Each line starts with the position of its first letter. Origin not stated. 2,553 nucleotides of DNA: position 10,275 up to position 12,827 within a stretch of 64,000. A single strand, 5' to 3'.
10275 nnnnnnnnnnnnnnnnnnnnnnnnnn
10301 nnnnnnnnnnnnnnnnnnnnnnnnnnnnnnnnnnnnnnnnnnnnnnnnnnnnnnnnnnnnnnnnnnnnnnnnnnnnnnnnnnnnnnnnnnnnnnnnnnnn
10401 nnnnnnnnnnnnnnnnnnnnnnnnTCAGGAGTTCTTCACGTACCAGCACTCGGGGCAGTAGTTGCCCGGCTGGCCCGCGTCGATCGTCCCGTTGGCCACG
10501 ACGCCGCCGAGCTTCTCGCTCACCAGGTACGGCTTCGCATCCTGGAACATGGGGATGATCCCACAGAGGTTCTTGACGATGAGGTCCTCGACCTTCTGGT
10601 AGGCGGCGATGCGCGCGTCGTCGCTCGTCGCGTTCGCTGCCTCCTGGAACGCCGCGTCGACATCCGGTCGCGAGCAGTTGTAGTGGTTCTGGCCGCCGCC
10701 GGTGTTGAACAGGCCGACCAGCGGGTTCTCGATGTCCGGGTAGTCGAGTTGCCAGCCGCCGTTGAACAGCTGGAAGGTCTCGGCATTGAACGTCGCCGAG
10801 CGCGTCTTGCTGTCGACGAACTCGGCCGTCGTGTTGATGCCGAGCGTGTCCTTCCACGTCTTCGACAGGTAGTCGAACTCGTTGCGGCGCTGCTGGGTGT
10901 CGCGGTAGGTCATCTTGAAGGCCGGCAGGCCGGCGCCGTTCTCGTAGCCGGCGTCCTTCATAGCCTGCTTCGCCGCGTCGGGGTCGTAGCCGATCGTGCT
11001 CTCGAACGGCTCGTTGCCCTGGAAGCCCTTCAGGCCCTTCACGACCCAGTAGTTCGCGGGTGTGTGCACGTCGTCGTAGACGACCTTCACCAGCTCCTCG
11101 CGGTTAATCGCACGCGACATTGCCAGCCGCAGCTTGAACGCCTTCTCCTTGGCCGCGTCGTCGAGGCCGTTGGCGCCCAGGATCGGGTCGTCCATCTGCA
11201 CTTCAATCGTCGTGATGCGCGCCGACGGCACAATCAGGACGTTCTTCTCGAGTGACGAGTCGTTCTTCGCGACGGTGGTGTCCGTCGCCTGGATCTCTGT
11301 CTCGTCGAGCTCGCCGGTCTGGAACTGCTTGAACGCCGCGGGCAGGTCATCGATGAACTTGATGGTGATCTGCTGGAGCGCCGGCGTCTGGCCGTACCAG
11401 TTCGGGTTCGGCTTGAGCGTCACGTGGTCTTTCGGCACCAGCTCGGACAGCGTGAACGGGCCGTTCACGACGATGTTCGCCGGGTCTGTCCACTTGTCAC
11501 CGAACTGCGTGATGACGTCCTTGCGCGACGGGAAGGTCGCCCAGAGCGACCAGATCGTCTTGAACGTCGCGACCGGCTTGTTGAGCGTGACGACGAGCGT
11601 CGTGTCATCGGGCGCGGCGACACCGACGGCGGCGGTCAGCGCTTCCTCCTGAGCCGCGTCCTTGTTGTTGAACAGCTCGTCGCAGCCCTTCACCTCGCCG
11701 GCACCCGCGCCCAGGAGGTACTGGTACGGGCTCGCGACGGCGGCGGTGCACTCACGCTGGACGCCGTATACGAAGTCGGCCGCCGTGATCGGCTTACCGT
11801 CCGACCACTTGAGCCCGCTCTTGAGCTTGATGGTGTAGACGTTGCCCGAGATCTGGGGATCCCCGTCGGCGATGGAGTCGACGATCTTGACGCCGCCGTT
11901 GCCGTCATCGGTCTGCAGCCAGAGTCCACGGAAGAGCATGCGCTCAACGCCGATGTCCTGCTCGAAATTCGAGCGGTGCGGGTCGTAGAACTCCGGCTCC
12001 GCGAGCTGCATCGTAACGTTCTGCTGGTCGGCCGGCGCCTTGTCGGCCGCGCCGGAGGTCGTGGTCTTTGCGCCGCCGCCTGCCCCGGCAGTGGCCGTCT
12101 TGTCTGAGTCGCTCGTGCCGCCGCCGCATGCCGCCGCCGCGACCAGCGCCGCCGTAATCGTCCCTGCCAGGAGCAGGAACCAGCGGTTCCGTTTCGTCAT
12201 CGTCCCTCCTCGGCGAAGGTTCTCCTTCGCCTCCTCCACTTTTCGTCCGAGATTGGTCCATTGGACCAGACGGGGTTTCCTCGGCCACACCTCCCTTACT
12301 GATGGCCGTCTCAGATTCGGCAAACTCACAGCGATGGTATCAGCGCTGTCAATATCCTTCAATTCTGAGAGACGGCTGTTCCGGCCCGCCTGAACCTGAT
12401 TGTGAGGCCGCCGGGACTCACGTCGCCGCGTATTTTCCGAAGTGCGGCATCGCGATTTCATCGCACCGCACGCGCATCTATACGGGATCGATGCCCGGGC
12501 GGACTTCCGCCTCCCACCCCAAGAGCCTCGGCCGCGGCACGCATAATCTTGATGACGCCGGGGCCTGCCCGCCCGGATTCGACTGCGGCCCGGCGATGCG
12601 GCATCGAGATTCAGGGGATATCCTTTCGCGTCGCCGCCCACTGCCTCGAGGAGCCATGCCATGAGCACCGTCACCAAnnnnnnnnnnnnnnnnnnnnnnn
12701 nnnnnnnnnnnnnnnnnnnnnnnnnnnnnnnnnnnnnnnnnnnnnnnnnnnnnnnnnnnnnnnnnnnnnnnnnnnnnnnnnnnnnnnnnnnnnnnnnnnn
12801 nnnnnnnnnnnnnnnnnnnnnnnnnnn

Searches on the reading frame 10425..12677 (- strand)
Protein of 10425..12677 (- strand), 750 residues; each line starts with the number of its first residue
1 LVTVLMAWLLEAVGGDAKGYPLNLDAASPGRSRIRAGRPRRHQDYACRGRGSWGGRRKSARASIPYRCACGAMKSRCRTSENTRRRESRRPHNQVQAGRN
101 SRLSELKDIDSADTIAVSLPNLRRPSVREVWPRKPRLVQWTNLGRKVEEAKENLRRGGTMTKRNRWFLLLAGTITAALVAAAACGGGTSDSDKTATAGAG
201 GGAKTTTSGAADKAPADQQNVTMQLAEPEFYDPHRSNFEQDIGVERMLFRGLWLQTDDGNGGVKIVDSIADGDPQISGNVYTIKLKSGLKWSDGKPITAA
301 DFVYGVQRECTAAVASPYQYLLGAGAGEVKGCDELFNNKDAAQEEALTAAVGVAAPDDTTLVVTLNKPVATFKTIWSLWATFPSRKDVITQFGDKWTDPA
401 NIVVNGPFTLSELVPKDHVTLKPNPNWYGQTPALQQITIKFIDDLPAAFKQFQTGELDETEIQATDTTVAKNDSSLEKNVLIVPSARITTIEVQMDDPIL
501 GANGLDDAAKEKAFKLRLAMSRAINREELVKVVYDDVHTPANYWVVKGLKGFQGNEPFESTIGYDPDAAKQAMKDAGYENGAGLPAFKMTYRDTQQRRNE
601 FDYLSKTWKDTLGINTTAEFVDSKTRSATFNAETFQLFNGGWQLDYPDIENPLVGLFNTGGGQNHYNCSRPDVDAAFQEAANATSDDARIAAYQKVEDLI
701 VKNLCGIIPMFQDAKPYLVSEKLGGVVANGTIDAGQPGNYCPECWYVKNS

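Call 63: search_protein_families(library=pfam, proteins=[window:10425-12677:-], max_evalue=0.0001)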
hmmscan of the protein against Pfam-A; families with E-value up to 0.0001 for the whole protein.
window:10425-12677:- (750 aa): 1 family
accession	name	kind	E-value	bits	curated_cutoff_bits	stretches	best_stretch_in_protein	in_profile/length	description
PF00496.27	SBP_bac_5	-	8.6e-66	223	32.4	1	275-662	13-366/368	Bacterial extracellular solute-binding proteins, family 5 Middle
